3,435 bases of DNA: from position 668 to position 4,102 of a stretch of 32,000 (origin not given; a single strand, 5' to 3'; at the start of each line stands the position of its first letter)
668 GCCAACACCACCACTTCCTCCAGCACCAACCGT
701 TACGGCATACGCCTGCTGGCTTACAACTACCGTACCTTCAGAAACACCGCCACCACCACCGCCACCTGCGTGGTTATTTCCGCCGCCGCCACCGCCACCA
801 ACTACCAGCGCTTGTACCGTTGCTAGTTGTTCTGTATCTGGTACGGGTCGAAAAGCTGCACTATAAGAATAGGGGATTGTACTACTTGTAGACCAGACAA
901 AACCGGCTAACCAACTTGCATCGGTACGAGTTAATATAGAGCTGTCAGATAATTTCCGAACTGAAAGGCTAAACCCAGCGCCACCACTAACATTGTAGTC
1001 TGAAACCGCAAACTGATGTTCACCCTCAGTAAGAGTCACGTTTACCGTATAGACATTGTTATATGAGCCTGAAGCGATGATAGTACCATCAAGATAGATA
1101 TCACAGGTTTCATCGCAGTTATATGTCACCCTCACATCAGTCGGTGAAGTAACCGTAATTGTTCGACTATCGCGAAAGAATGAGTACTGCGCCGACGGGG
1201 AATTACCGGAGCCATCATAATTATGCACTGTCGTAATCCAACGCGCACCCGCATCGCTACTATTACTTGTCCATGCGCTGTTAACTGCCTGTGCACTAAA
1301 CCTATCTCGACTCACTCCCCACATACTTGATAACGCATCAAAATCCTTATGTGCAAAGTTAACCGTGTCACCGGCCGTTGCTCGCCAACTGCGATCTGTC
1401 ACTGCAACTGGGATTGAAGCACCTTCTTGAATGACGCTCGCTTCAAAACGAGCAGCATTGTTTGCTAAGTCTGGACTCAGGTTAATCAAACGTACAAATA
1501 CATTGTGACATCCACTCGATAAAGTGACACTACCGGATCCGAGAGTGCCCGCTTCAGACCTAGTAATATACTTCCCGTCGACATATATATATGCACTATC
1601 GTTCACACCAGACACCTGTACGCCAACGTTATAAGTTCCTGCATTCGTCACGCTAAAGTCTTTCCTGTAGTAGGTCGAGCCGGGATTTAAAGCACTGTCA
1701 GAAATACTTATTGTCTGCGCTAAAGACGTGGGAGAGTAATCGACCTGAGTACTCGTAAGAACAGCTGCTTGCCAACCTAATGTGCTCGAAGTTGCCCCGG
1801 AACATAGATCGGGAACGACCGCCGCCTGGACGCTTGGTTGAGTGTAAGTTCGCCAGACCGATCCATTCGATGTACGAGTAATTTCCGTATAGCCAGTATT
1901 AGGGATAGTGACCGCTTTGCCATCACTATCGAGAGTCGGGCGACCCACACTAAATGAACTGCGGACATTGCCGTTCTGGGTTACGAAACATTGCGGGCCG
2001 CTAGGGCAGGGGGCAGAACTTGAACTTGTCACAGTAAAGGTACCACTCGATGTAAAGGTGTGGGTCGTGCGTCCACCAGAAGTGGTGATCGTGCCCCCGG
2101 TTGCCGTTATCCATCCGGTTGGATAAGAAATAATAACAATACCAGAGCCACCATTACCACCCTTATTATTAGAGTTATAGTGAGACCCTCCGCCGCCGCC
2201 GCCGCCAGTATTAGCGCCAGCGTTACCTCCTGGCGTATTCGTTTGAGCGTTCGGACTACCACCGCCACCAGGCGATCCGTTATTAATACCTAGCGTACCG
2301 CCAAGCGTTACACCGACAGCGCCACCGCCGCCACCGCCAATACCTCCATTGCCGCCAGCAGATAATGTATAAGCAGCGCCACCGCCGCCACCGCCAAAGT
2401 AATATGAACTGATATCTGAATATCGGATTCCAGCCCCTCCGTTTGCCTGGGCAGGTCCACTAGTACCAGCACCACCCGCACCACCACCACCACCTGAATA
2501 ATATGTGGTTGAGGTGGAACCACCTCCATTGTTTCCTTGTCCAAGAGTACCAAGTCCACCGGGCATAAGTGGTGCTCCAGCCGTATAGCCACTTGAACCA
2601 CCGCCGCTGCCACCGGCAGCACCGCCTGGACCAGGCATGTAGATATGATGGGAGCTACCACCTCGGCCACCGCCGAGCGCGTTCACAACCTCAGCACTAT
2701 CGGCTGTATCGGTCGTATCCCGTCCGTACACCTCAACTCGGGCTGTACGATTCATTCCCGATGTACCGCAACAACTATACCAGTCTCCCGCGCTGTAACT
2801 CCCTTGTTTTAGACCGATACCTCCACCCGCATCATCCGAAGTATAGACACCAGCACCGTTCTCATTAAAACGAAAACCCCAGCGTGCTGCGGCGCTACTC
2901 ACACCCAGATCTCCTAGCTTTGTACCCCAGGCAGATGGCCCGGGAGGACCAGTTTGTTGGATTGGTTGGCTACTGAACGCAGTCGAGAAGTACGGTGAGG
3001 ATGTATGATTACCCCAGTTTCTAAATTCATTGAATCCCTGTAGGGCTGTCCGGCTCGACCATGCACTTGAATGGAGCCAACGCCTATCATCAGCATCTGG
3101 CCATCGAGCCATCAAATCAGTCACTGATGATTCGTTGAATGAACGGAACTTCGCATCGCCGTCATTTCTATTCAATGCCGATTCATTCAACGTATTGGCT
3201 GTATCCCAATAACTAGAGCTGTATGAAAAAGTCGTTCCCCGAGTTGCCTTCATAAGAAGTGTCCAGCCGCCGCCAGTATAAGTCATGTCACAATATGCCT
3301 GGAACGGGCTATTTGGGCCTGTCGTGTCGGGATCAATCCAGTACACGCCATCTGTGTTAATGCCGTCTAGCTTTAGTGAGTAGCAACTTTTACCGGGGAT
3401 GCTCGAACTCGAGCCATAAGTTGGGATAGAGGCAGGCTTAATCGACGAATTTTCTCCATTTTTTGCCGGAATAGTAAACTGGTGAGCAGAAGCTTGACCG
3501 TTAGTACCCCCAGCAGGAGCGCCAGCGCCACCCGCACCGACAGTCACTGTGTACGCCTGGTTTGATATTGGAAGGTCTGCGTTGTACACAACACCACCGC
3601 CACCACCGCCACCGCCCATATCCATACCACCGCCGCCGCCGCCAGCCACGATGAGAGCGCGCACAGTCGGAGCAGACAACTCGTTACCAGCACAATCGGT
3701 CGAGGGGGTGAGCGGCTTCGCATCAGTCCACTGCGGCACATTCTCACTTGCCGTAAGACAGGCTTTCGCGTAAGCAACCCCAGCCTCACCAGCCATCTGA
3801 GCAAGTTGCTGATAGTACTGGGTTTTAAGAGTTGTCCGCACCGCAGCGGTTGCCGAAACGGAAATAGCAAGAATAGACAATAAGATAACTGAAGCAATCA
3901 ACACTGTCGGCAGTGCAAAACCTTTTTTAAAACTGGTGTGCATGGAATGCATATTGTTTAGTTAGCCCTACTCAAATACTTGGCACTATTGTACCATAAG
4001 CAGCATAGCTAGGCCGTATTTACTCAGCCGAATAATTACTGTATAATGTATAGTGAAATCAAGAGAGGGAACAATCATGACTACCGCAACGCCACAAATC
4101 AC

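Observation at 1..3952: Untracked giant ORF: a prepilin/PilX-like, polyglycine-rich surface protein of more than 1,317 aa hidden under antisense artefacts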

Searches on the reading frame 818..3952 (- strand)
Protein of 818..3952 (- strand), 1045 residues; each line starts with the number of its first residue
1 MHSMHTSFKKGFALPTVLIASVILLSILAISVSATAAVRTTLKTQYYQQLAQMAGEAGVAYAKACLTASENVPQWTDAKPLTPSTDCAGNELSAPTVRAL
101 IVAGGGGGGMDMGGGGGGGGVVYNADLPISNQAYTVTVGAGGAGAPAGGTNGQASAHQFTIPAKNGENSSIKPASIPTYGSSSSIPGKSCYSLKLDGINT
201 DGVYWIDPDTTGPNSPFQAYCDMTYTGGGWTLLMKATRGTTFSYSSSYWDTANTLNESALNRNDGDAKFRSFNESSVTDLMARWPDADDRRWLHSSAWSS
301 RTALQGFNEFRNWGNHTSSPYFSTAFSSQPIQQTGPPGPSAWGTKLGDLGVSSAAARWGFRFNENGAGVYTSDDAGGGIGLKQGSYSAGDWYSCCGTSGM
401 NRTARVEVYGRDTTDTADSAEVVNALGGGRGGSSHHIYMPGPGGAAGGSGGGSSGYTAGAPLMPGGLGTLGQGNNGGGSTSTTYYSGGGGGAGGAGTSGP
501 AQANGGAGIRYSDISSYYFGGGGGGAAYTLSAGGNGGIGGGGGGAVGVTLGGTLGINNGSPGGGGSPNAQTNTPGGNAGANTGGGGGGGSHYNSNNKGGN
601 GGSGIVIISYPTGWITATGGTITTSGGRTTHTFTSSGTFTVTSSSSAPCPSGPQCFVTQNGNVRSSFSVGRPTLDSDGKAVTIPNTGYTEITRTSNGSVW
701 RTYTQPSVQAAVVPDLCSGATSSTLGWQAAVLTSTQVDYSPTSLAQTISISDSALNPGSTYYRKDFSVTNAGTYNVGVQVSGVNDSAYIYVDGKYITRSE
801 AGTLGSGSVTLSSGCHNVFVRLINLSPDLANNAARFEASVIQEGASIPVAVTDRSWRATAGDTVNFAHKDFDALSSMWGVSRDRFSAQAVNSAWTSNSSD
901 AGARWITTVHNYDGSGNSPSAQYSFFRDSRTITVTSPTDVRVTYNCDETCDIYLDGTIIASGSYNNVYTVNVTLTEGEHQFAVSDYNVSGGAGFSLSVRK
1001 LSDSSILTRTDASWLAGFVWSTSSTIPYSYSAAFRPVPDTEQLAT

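Call 60: predict_structure(alignment_id=A4)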
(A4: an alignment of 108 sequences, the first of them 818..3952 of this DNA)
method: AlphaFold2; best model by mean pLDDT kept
length: 1045 residues; sequences in the alignment: 108
mean_pLDDT: 74.5   pTM: 0.52
mean pLDDT of the five models: 74.5, 73.2, 72.9, 72.2, 71.7
residues with pLDDT >= 90: 415; 70-90: 249; 50-70: 134; < 50: 247
segments of 3 or more residues with pLDDT < 50: 7-12, 179-197, 207-220, 224-245, 251-253, 263-322, 324-342, 344-418, 550-571
pLDDT, mean of each block of 10 residues (from residue 1): 47 58 72 70 81 84 82 90 88 79 94 91 89 95 81 55 92 74 38 47 49 43 45 38 46 51 47 41 35 44 43 46 44 39 45 41 36 29 29 32 31 45 90 67 85 78 88 90 79 85 84 75 78 80 72 41 40 74 91 77 94 88 89 96 70 78 90 79 84 83 74 60 79 95 97 94 90 98 92 95 97 92 91 96 94 94 96 93 95 97 93 71 96 98 96 98 94 98 94 95 98 94 94 88 59
secondary structure, 60 per line:
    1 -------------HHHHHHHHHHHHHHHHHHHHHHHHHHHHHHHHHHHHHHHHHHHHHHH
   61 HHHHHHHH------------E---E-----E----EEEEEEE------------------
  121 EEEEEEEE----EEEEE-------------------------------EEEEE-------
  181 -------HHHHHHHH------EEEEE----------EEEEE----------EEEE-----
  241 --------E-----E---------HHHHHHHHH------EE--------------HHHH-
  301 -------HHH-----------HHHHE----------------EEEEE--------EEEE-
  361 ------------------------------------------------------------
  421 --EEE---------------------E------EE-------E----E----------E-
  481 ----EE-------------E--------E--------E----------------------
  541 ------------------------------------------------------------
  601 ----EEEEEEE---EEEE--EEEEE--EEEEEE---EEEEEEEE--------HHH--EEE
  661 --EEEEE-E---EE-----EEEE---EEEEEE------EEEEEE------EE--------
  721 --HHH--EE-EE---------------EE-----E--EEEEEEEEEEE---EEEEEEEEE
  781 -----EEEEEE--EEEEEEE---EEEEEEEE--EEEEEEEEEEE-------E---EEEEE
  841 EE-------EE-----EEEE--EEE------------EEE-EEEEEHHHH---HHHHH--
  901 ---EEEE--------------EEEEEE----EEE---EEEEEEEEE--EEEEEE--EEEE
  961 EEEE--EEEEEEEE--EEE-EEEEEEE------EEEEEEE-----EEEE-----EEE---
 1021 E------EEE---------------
elements in order (helices of 4 or more, strands of 3 or more residues): H14-68 E96-102 E121-128 E133-137 E169-173 H188-195 E202-206 E217-221 E232-235 H265-273 H296-299 H322-325 E343-347 E356-359 E423-425 E605-611 E615-618 E621-625 E628-633 E637-644 E658-660 E663-667 E680-683 E687-692 E699-704 E758-768 E772-780 E786-791 E794-800 E804-811 E814-824 E836-842 E857-860 E863-865 E878-880 E882-886 H887-890 H894-898 E904-907 E922-927 E932-934 E938-946 E949-954 E957-964 E967-974 E977-979 E981-987 E994-1000 E1006-1009 E1015-1017 E1028-1030

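Call 63: fold_search(model_id=the predicted structure, library=pdb)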
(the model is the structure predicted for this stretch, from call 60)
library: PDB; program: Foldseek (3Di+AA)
matches with E <= 10: 1319; with E <= 0.001: 89
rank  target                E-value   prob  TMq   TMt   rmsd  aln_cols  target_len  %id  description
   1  6t1d_A                1.9e-11  1.00  0.10  0.29  20.2       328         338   21  Pleurotus Ostreatus Lectin (POL), compelx with melibiose (released 2020-02-19)
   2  6t0q_A                9.1e-11  1.00  0.10  0.28  24.4       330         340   21  Pleurotus Ostreatus Lectin (POL), apo form (released 2020-02-19)
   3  6li7_A                3.9e-10  1.00  0.10  0.29  20.7       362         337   21  Crystal Structure of Lectin from Pleurotus ostreatus in complex with GalNAc (released 2020-08-05)
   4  6kbq_A                4.1e-10  1.00  0.10  0.27  23.2       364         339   18  Crystal Structure of Lectin from Pleurotus ostreatus in complex with Glycerol (released 2020-08-05)
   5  6kc2_A                5.6e-10  1.00  0.10  0.29  20.7       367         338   21  Crystal Structure of Lectin from Pleurotus ostreatus in complex with Rhamnose (released 2020-08-05)
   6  1tg7_A                2.7e-08  1.00  0.11  0.12  28.3       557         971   14  Native structure of beta-galactosidase from Penicillium sp. (released 2004-11-02)
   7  4iug_A                4.5e-08  1.00  0.11  0.12  27.4       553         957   12  Crystal structure of beta-galactosidase from Aspergillus oryzae in complex with galactose (released 2013-07-31)
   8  5ift_A                6.1e-08  1.00  0.10  0.11  28.0       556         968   13  STRUCTURE OF E298Q-BETA-GALACTOSIDASE FROM ASPERGILLUS NIGER IN COMPLEX WITH 3-b-Galactopyranosyl glucose (released 2017-04-19)
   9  5ifp_A                7.1e-08  1.00  0.09  0.10  28.2       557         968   13  STRUCTURE OF BETA-GALACTOSIDASE FROM ASPERGILLUS NIGER (released 2017-04-19)
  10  3og2_A                8.3e-07  1.00  0.11  0.12  29.2       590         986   11  Native crystal structure of Trichoderma reesei beta-galactosidase (released 2011-03-16)
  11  6qe7_A                1.0e-06  1.00  0.10  0.29  14.7       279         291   11  anti-sigma factor domain-containing protein (released 2019-06-12)
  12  6qe7_C                1.7e-06  1.00  0.09  0.28  15.8       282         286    9  anti-sigma factor domain-containing protein (released 2019-06-12)
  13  6qe7_B                1.9e-06  1.00  0.10  0.30  14.9       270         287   12  anti-sigma factor domain-containing protein (released 2019-06-12)
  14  3w5n                  2.1e-06  1.00  0.09  0.09  27.4       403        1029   11  Crystal Structure of Streptomyces avermitilis alpha-L-rhamnosidase complexed with L-rhamnose (released 2013-03-20)
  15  6qdi                  3.1e-06  1.00  0.12  0.31  12.9       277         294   10  anti-sigma factor domain-containing protein from Clostridium clariflavum (released 2019-06-12)
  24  6jz3_A                8.2e-05  0.99  0.07  0.11  16.4       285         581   11  b-glucuronidase from Ruminococcus gnavus in complex with uronic deoxynojirimycin (released 2020-05-13)
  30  6jz1_B                1.1e-04  0.99  0.07  0.11  16.4       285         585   11  Apo structure of b-glucuronidase from Ruminococcus gnavus at 1.7 Angstrom resolution (released 2020-06-03)
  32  6jz8_A                1.3e-04  0.99  0.07  0.11  16.4       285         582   11  b-glucuronidase from Ruminococcus gnavus in complex with D-glucaro 1,5-lactone (released 2020-06-10)
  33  6jz5_A                1.4e-04  0.99  0.07  0.11  16.4       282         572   11  b-glucuronidase from Ruminococcus gnavus in complex with D-glucuronic acid (released 2020-06-10)
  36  6jz2_A                1.4e-04  0.99  0.07  0.11  16.4       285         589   11  b-glucuronidase from Ruminococcus gnavus in complex with uronic isofagomine at 1.3 Angstroms resolution (released 2020-06-10)
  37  6jz7_A                1.5e-04  0.99  0.06  0.11  16.4       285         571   11  b-glucuronidase from Ruminococcus gnavus in complex with N1-substituted uronic isofagomine (released 2020-06-10)
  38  6jz4_A                1.5e-04  0.98  0.06  0.11  16.3       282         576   10  b-glucuronidase from Ruminococcus gnavus in complex with D-glucaro-d-lactam (released 2020-06-03)
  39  6jz5_B                1.5e-04  0.98  0.07  0.11  16.5       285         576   11  b-glucuronidase from Ruminococcus gnavus in complex with D-glucuronic acid (released 2020-06-10)
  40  6jz6_A                1.6e-04  0.98  0.07  0.11  16.4       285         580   10  b-glucuronidase from Ruminococcus gnavus in complex with C6-substituted uronic isofagomine (released 2020-06-10)
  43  6jz3_B                1.7e-04  0.99  0.07  0.11  16.4       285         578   11  b-glucuronidase from Ruminococcus gnavus in complex with uronic deoxynojirimycin (released 2020-05-13)
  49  6jz4_B                2.0e-04  0.98  0.07  0.11  16.4       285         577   11  b-glucuronidase from Ruminococcus gnavus in complex with D-glucaro-d-lactam (released 2020-06-03)
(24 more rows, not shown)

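Call 66: fold_search(model_id=the predicted structure, library=viral)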
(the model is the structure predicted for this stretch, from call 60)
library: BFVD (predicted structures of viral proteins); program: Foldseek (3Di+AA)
matches with E <= 10: 506; with E <= 0.001: 87
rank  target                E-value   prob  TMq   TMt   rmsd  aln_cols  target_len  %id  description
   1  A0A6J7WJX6            4.8e-17  1.00  0.24  0.53   6.4       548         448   30  Glycine-rich domain-containing protein [uncultured Caudovirales phage]
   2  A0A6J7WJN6            2.6e-15  1.00  0.23  0.18   8.1       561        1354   22  Glycine-rich domain-containing protein [uncultured Caudovirales phage]
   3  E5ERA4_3              2.9e-14  1.00  0.22  0.19  27.7      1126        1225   18  (no name in the UniProt tables at hand)
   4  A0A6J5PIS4            3.2e-14  1.00  0.22  0.26  11.7       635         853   20  Glycine-rich domain-containing protein [uncultured Caudovirales phage]
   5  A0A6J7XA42            3.9e-14  1.00  0.22  0.45   6.2       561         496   20  Glycine-rich domain-containing protein [uncultured Caudovirales phage]
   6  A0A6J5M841            1.5e-13  1.00  0.20  0.38  19.8       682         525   23  Uncharacterized protein [uncultured Caudovirales phage]
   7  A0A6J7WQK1            1.8e-13  1.00  0.22  0.42  23.8      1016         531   15  Glycine-rich domain-containing protein [uncultured Caudovirales phage]
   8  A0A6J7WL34            4.4e-13  1.00  0.20  0.69   8.4       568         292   21  Glycine-rich domain-containing protein [uncultured Caudovirales phage]
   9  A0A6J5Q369            1.0e-12  1.00  0.22  0.23   5.7       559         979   24  Glycine-rich domain-containing protein [uncultured Caudovirales phage]
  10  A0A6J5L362            1.6e-12  1.00  0.23  0.50  14.3       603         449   23  Glycine-rich domain-containing protein [uncultured Caudovirales phage]
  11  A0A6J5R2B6            3.3e-12  1.00  0.22  0.75   8.1       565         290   20  Glycine-rich domain-containing protein [uncultured Caudovirales phage]
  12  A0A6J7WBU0            5.0e-12  1.00  0.20  0.77   8.5       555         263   21  Glycine-rich domain-containing protein [uncultured Caudovirales phage]
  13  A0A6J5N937            1.7e-11  1.00  0.22  0.28   9.9       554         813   21  Glycine-rich domain-containing protein [uncultured Caudovirales phage]
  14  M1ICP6                2.0e-11  1.00  0.21  0.70   4.7       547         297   19  (no name in the UniProt tables at hand)
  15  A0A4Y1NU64            3.7e-11  1.00  0.21  0.40   3.8       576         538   20  Glycine-rich domain-containing protein [Pelagibacter phage HTVC025P]
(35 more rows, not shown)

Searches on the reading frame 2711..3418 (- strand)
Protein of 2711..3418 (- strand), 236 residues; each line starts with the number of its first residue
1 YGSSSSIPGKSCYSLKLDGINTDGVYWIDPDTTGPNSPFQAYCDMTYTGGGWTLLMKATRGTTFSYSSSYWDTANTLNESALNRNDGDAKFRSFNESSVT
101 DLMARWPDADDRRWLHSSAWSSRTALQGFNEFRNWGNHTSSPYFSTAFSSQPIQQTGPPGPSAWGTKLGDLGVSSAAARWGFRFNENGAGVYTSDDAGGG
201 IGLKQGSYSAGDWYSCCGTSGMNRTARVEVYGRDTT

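Call 72: search_solved_structures(query=A6, max_evalue=0.01, show_alignments=2)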
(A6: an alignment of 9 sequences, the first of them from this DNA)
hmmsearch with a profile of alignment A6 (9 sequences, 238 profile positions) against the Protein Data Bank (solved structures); distinct sequences matched with E-value up to 0.01: 52.
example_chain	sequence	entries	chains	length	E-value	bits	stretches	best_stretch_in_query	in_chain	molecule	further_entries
3bvh_B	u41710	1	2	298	6.6e-08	36.2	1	7-62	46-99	Fibrinogen beta chain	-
1lt9_B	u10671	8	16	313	7.2e-08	36.1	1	7-62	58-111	Fibrinogen beta chain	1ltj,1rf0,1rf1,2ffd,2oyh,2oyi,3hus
1re3_B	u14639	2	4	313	7.7e-08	36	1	7-62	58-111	Fibrinogen beta chain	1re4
2z4e_B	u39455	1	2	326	7.7e-08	36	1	7-62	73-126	Fibrinogen beta chain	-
1fza_B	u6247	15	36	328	7.9e-08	36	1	7-62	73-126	FIBRINOGEN | FIBRIN | Fibrin beta chain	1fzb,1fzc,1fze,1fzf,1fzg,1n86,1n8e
3e1i_B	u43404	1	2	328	8e-08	35.9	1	7-62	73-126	Fibrinogen beta chain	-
3h32_B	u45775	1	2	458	1.4e-07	35.2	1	7-62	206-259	Fibrinogen beta chain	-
3ghg_B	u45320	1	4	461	1.4e-07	35.1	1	7-62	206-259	Fibrinogen beta chain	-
1ei3_B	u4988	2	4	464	1.7e-07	34.9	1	7-62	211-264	FIBRINOGEN | Fibrinogen beta chain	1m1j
4m7f_A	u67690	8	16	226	2e-07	34.7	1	10-62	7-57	Fibrinogen C domain-containing protein 1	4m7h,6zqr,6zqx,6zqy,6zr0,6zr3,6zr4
1lwu_B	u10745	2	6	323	1.5e-06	31.8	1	7-65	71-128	Fibrinogen beta chain | Fibrin beta chain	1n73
1deq_B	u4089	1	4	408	3e-06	30.8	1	7-62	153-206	FIBRINOGEN (BETA CHAIN)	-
8un7_A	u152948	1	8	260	3.5e-06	30.6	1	12-63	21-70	Microfibril-associated glycoprotein 4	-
7zmk_A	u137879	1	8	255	3.5e-06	30.6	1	12-63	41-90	Microfibril-associated glycoprotein 4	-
1jc9_A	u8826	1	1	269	1.2e-05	28.8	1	11-57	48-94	techylectin-5A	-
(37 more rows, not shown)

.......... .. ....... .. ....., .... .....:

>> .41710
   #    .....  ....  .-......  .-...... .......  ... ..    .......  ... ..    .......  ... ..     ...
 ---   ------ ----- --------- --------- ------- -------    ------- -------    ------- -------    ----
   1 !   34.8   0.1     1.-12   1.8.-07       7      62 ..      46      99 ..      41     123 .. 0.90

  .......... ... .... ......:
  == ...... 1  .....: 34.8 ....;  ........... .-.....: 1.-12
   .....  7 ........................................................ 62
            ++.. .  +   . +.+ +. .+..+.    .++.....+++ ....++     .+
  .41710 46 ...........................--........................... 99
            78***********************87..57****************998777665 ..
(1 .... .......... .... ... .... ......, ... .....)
